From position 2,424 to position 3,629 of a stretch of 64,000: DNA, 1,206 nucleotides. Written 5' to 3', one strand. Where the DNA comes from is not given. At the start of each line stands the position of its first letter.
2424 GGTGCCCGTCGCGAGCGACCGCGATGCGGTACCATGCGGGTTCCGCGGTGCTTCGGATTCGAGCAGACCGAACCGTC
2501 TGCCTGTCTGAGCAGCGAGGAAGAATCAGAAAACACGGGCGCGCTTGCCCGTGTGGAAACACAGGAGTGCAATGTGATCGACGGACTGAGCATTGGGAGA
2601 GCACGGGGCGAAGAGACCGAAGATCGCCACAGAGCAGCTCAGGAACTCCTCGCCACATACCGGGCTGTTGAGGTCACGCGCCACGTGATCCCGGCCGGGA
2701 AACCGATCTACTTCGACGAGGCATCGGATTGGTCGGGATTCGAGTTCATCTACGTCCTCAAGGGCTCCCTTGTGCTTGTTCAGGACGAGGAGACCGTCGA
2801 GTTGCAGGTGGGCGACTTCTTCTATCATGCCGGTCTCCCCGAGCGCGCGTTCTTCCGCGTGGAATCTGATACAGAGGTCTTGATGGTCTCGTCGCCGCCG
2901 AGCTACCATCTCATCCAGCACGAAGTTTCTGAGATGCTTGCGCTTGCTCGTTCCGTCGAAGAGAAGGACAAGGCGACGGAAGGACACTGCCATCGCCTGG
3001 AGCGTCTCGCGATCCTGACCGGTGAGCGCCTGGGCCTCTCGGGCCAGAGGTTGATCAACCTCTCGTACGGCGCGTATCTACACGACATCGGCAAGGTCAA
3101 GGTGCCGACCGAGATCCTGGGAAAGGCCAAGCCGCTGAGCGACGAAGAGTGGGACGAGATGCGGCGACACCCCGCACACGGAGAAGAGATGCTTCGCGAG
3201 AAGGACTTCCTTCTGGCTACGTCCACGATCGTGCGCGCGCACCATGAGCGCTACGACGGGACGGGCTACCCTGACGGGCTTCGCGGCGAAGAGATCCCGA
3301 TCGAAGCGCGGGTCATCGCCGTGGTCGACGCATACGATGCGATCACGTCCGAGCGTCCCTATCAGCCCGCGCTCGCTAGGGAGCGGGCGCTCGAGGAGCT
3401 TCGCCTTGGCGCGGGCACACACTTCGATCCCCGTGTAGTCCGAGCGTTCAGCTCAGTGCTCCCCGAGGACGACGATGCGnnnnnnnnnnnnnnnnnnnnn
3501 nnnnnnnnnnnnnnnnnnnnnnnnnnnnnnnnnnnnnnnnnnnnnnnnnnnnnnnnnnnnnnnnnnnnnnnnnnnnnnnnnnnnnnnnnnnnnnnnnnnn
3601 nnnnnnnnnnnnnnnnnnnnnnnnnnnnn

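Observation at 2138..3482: Secreted triple-repeat propeptide paired with a cupin/HD-GYP protein: candidate new peptide-to-c-di-GMP signalling system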

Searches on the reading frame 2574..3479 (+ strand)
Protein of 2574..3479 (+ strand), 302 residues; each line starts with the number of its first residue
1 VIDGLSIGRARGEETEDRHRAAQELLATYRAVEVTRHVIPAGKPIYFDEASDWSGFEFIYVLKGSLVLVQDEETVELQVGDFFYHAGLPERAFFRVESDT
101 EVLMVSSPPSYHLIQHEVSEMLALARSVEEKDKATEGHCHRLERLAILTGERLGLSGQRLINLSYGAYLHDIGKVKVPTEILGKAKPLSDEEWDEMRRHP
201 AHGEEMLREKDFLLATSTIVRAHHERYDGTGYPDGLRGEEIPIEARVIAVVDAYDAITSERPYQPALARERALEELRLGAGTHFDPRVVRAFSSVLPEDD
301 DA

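Call 6: search_protein_families(library=pfam, proteins=[window:2574-3479:+], max_evalue=0.01)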
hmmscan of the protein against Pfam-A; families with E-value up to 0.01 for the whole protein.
window:2574-3479:+ (302 aa): 4 families
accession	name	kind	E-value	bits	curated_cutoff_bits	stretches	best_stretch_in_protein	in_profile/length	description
PF13487.12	HD_5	-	2.4e-39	135.3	27.2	1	125-288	4-170/170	HD domain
PF01966.28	HD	-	2.5e-18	66.9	22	1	137-256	3-115/116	HD domain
PF07883.17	Cupin_2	-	5e-06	26.6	27.2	1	57-84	20-47/70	Cupin domain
PF05899.18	Cupin_3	-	0.0012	18.9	23.5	1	53-84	23-55/74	EutQ-like cupin domain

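Call 24: find_homologous_proteins(query=window:2574-3479:+, max_evalue=1e-20)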
Query window:2574-3479:+ (302 aa): 4049 proteins with E <= 1e-20 among 8000 candidates; the best 120 are listed.
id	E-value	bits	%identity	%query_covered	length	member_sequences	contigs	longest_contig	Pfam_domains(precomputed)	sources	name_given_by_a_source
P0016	8.6e-196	667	100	100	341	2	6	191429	PF13487.13,PF07883.18,PF01966.29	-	-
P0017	3.8e-177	606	90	100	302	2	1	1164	PF13487.13,PF07883.18,PF01966.29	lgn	-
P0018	4.1e-175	599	90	100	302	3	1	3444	PF13487.13,PF07883.18,PF01966.29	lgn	-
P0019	3.5e-171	586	86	100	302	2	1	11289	PF13487.13,PF01966.29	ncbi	ncbi:MAG: HD domain-containing phosphohydrolase [Candidatus Bipolaricaulia bacterium]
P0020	1.7e-163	561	82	100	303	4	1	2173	PF13487.13,PF01966.29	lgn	-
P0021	3.2e-162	557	81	100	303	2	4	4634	PF13487.13,PF01966.29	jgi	-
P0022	7.3e-162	556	83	99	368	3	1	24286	PF13487.13,PF01966.29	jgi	-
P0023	6.1e-157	540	80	100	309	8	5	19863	PF13487.13,PF01966.29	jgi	-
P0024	6.2e-154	530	77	100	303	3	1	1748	PF13487.13,PF01966.29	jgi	-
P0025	2.0e-152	525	78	100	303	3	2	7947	PF13487.13,PF07883.18,PF01966.29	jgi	jgi:HD-GYP domain-containing protein (c-di-GMP phosphodiesterase class II)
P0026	4.6e-152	524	81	92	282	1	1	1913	PF13487.13,PF01966.29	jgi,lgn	jgi:HD-GYP domain-containing protein (c-di-GMP phosphodiesterase class II)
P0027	5.1e-141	487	74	100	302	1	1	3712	PF13487.13,PF01966.29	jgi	jgi:HD-GYP domain-containing protein (c-di-GMP phosphodiesterase class II)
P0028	1.6e-139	482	74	99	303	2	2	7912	PF13487.13,PF01966.29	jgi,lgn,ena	-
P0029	8.2e-135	467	71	100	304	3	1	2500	PF13487.13,PF01966.29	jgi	-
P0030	4.1e-134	465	70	99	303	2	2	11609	PF13487.13,PF01966.29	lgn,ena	-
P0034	4.1e-131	455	68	99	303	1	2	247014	PF13487.13,PF01966.29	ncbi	-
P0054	5.8e-125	435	65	100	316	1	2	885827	PF13487.13,PF01966.29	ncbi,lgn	-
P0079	1.1e-114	401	61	99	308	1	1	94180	PF13487.13,PF01966.29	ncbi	-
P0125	3.0e-108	380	59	99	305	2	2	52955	PF13487.13,PF01966.29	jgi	-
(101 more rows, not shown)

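Call 25: find_encoding_contigs(protein=P0034, flank=5000, max_places=1)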
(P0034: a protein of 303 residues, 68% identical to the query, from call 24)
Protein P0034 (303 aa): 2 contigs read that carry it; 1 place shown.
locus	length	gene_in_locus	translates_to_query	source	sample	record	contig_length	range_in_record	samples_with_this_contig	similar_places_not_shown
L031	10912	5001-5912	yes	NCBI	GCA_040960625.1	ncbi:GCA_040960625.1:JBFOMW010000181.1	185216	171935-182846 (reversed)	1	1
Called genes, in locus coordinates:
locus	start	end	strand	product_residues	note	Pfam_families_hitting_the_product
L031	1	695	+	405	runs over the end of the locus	PF00365:PFK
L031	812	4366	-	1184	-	PF01855:POR_N, PF17147:PFOR_II, PF01558:POR, PF10371:EKR, PF12838:Fer4_7, PF13237:Fer4_10, PF22338:Pyruv_OxRed_insertion, PF02775:TPP_enzyme_C, +4 more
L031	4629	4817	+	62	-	-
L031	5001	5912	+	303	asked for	PF13487:HD_5, PF01966:HD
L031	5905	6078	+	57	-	PF26273:Gly_zipper (weak)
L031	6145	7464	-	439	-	PF02492:cobW (faint)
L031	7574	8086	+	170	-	PF01066:CDP-OH_P_transf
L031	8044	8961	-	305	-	PF01479:S4, PF00849:PseudoU_synth_2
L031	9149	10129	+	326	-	PF08529:NusA_N, PF13184:KH_NusA_1st, PF26594:KH_NusA_2nd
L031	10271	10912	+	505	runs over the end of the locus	PF12072:RNase_Y_N, PF00013:KH_1 (faint), PF01966:HD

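Call 26: find_encoding_contigs(protein=P0054, flank=5000, max_places=1)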
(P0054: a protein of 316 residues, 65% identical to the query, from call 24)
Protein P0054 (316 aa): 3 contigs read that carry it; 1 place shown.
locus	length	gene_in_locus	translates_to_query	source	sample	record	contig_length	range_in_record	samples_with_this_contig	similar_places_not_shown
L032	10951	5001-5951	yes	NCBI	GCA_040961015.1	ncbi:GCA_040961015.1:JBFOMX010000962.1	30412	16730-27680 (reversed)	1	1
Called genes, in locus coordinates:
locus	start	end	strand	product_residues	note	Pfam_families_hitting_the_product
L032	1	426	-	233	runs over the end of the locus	PF19641:DUF6144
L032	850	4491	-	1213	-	PF01855:POR_N, PF17147:PFOR_II, PF01558:POR, PF10371:EKR, PF12838:Fer4_7, PF13187:Fer4_9 (weak), PF22338:Pyruv_OxRed_insertion, PF02775:TPP_enzyme_C, +4 more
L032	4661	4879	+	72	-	-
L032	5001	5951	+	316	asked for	PF13487:HD_5, PF01966:HD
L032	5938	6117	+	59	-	-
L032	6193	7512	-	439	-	-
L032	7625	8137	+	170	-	PF01066:CDP-OH_P_transf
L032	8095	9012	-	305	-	PF01479:S4, PF00849:PseudoU_synth_2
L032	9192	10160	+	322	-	PF08529:NusA_N, PF07650:KH_2 (faint), PF13184:KH_NusA_1st, PF26594:KH_NusA_2nd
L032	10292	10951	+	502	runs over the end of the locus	PF00013:KH_1 (faint), PF12072:RNase_Y_N, PF08668:HDOD (faint), PF01966:HD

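Call 27: find_encoding_contigs(protein=P0079, flank=5000, max_places=1)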
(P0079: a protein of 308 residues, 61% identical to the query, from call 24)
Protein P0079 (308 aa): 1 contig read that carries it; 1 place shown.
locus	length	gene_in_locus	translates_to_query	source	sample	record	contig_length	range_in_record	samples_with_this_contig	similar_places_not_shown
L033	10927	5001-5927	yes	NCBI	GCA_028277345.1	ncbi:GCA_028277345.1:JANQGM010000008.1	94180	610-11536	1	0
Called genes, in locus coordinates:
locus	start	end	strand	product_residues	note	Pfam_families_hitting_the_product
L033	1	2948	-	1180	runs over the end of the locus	PF01855:POR_N, PF17147:PFOR_II, PF01558:POR, PF10371:EKR, PF12838:Fer4_7, PF13183:Fer4_8 (weak), PF22338:Pyruv_OxRed_insertion, PF02775:TPP_enzyme_C, +6 more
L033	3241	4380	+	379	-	PF05977:MFS_3, PF07690:MFS_1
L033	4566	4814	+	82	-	-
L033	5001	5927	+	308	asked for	PF13487:HD_5, PF01966:HD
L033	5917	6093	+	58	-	-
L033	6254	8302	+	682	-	-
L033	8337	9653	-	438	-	PF02492:cobW (faint)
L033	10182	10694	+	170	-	PF01066:CDP-OH_P_transf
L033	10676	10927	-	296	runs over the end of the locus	PF01479:S4, PF00849:PseudoU_synth_2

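Call 28: find_encoding_contigs(protein=P0125, flank=5000, max_places=1)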
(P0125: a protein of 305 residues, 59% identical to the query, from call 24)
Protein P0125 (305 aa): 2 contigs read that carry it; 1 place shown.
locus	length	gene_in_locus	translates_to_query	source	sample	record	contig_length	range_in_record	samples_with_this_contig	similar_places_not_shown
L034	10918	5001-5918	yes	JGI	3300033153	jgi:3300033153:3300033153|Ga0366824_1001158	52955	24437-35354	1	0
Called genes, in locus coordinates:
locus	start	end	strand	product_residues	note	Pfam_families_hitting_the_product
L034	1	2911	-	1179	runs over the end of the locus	PF01855:POR_N, PF17147:PFOR_II, PF01558:POR, PF10371:EKR, PF12838:Fer4_7, PF13183:Fer4_8 (weak), PF22338:Pyruv_OxRed_insertion, PF02775:TPP_enzyme_C, +6 more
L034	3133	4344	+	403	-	PF05977:MFS_3, PF07690:MFS_1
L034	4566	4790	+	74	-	-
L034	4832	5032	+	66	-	-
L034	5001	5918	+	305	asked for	PF13487:HD_5, PF01966:HD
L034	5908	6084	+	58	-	-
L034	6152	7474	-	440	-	-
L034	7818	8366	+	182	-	PF01066:CDP-OH_P_transf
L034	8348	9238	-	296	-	PF01479:S4, PF00849:PseudoU_synth_2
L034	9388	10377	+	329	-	PF08529:NusA_N, PF13184:KH_NusA_1st, PF26594:KH_NusA_2nd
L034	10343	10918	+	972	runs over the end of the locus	PF03176:MMPL, PF02355:SecD_SecF_C (weak), PF02460:Patched, PF03176:MMPL (weak), PF12349:Sterol-sensing (weak)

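Call 34: search_protein_families(library=ncbifam, proteins=[L032:4661-4876:+, L033:4566-4811:+, window:2574-3479:+], max_evalue=0.1)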
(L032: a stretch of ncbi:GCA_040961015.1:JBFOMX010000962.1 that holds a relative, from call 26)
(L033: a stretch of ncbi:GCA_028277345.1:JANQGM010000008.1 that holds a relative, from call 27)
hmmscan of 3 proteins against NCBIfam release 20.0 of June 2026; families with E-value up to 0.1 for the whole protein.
L032:4661-4876:+ (72 aa): 3 families
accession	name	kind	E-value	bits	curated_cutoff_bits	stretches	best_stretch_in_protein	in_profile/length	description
NF004930.0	PRK06287.1-1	subfamily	0.021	14.7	142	1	2-24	4-26/110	cobalt transport protein CbiN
NF040942.2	hypo_ExtJ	equivalog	0.034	14.5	52.5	1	1-25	1-25/77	selenite/tellurite reduction operon protein ExtJ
NF033939.0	DESULF_POR1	subfamily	0.071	11.8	250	1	1-30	1-30/454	outer membrane homotrimeric porin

L033:4566-4811:+ (82 aa): 1 family
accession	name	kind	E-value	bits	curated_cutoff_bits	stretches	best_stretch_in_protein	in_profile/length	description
NF038029.1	LP_plasma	domain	0.015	15.8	24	1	1-23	1-23/24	lipoprotein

window:2574-3479:+ (302 aa): 4 families
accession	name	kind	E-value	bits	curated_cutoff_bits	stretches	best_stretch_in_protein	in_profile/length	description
NF053512.1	nitric_RR_NosR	exception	5.6e-37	127.8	400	1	123-298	180-356/422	response regulator c-di-GMP phosphodiesterase, NosR family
TIGR00277.1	HDIG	domain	1.1e-06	28.4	27.6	1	135-225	5-83/84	HDIG domain-containing metalloprotein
NF045665.1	NTPtran_DVU1551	equivalog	0.016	14.2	315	0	119-176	202-261/359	DVU_1551 family NTP transferase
TIGR01596.1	cas3_HD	equivalog_domain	0.093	12.8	43.45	0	163-175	33-45/178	CRISPR-associated endonuclease Cas3''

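Call 52: search_solved_structures(query=A4, max_evalue=0.00001)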
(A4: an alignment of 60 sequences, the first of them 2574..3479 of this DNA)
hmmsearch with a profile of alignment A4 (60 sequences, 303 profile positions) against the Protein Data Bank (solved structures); distinct sequences matched with E-value up to 0.00001: 6.
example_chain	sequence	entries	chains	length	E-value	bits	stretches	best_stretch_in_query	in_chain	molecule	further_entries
5z7c_A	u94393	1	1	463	4e-53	183.8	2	123-295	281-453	3'3'-cGAMP-specific phosphodiesterase 3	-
4mcw_A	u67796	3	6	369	5.9e-44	153.7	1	122-299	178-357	Metal dependent phosphohydrolase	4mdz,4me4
4r8z_A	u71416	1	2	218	5.8e-36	127.4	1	124-298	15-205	Cyclic di-GMP phosphodiesterase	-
9rbz_A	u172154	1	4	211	4.8e-29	104.7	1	117-298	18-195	HD domain/sensory box protein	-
9rc0_A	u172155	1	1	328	1.2e-28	103.4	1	111-298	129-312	HD domain/sensory box protein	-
3tm8_A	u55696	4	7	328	1.5e-11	47.2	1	125-270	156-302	Uncharacterized protein | Uncharacterized protein Bd1817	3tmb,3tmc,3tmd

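Call 57: predict_structure(alignment_id=A4)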
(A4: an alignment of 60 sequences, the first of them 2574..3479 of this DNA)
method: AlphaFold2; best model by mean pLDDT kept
length: 302 residues; sequences in the alignment: 60
mean_pLDDT: 80.8   pTM: 0.72
mean pLDDT of the five models: 80.8, 80.3, 80.1, 79.8, 73.3
residues with pLDDT >= 90: 100; 70-90: 142; 50-70: 46; < 50: 14
segments of 3 or more residues with pLDDT < 50: 13-20, 299-302
pLDDT, mean of each block of 10 residues (from residue 1): 75 48 53 77 72 75 87 82 82 82 75 53 74 75 85 82 88 91 86 94 91 90 97 96 98 88 74 94 97 73 33
secondary structure, 60 per line:
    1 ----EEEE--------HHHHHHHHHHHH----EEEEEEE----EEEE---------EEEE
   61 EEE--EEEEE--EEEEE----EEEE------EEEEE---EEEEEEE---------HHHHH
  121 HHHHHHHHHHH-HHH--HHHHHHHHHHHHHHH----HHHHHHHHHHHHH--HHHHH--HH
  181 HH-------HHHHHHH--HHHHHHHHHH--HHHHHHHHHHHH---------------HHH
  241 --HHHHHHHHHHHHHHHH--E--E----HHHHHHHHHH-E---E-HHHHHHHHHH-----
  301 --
elements in order: E5-8 H17-28 E33-39 E44-47 E57-63 E66-70 E73-77 E82-85 E92-96 E100-106 H116-131 H138-152 H157-169 H172-176 H179-182 H190-196 H199-208 H211-222 H243-258 H269-278 H286-295

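Call 62: fold_search(model_id=the predicted structure, library=pdb)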
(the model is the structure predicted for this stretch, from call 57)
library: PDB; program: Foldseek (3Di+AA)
matches with E <= 10: 1522; with E <= 0.001: 173
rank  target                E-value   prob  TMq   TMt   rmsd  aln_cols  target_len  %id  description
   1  4mcw_A                4.3e-14  1.00  0.53  0.45  12.1       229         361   30  Crystal structure of a HD-GYP domain (a cyclic-di-GMP phosphodiesterase) containing a tri-nuclear metal centre (released 2014-02-19)
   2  4r8z_B                1.7e-13  1.00  0.56  0.77   1.8       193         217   36  Crystal Structure of PA4781 HD-GYP domain from Pseudomonas aeruginosa at 2.2A resolution showing a bi-metallic Ni ion  (released 2015-03-04)
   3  4mcw_B                2.8e-13  1.00  0.54  0.45  12.2       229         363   30  Crystal structure of a HD-GYP domain (a cyclic-di-GMP phosphodiesterase) containing a tri-nuclear metal centre (released 2014-02-19)
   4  4r8z_A                3.0e-13  1.00  0.51  0.69   4.3       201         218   35  Crystal Structure of PA4781 HD-GYP domain from Pseudomonas aeruginosa at 2.2A resolution showing a bi-metallic Ni ion  (released 2015-03-04)
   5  9rbz_B                1.2e-12  1.00  0.56  0.80   2.0       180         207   30  DvhD, HD-GYP domain, c-di-GMP-bound (released 2026-03-04)
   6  9rbz_A                1.8e-12  1.00  0.56  0.79   1.9       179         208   31  DvhD, HD-GYP domain, c-di-GMP-bound (released 2026-03-04)
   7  9rbz_C                3.4e-12  1.00  0.56  0.81   2.0       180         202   30  DvhD, HD-GYP domain, c-di-GMP-bound (released 2026-03-04)
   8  9rbz_D                2.4e-11  1.00  0.55  0.80   2.0       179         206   31  DvhD, HD-GYP domain, c-di-GMP-bound (released 2026-03-04)
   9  9rc0                  7.8e-09  1.00  0.51  0.52  10.0       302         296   19  DvhD, PAS/HD-GYP domains (released 2026-03-04)
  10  3tm8_A                3.3e-08  1.00  0.46  0.45  13.4       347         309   14  Bd1817, a HDG"Y"P protein from Bdellovibrio bacteriovorus (released 2011-10-19)
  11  3tmc_A                4.3e-08  1.00  0.46  0.46  13.3       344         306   13  Bd1817, a HDG"Y"P protein from Bdellovibrio bacteriovorus (released 2011-10-19)
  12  3tm8_B                5.4e-08  1.00  0.46  0.45  13.4       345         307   14  Bd1817, a HDG"Y"P protein from Bdellovibrio bacteriovorus (released 2011-10-19)
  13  3tmb_B                9.4e-08  1.00  0.46  0.44  13.2       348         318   13  Bd1817, a HDG"Y"P protein from Bdellovibrio bacteriovorus (released 2011-10-19)
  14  5z7c                  2.7e-07  1.00  0.47  0.35   6.5       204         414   20  crystal structure of cyclic GMP-AMP specifc phosphodiesterases in V.cholerae (V-cGAP3) (released 2019-01-02)
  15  3tmd                  4.2e-07  1.00  0.46  0.46  13.3       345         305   13  Bd1817, a HDG"Y"P protein from Bdellovibrio bacteriovorus (released 2011-10-19)
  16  3fjs_C                1.3e-05  1.00  0.21  0.55   9.7       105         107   24  CRYSTAL STRUCTURE OF A PUTATIVE BIOSYNTHETIC PROTEIN WITH RMLC-LIKE CUPIN FOLD (REUT_B4087) FROM RALSTONIA EUTROPHA JM (released 2009-01-13)
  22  3fjs_D                3.1e-05  1.00  0.21  0.57   9.2       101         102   24  CRYSTAL STRUCTURE OF A PUTATIVE BIOSYNTHETIC PROTEIN WITH RMLC-LIKE CUPIN FOLD (REUT_B4087) FROM RALSTONIA EUTROPHA JM (released 2009-01-13)
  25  2gu9_A                4.6e-05  1.00  0.24  0.58   3.4        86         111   19  Crystal structure of XC5357 from Xanthomonas campestris: A putative tetracenomycin polyketide synthesis protein adopti (released 2006-11-07)
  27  3fjs_A                4.8e-05  1.00  0.21  0.57   8.9       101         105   24  CRYSTAL STRUCTURE OF A PUTATIVE BIOSYNTHETIC PROTEIN WITH RMLC-LIKE CUPIN FOLD (REUT_B4087) FROM RALSTONIA EUTROPHA JM (released 2009-01-13)
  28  1y9q                  5.1e-05  1.00  0.22  0.36   3.4        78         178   18  Crystal Structure of HTH_3 family Transcriptional Regulator from Vibrio cholerae (released 2005-01-04)
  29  2gu9_B                5.1e-05  1.00  0.24  0.57   3.5        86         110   21  Crystal structure of XC5357 from Xanthomonas campestris: A putative tetracenomycin polyketide synthesis protein adopti (released 2006-11-07)
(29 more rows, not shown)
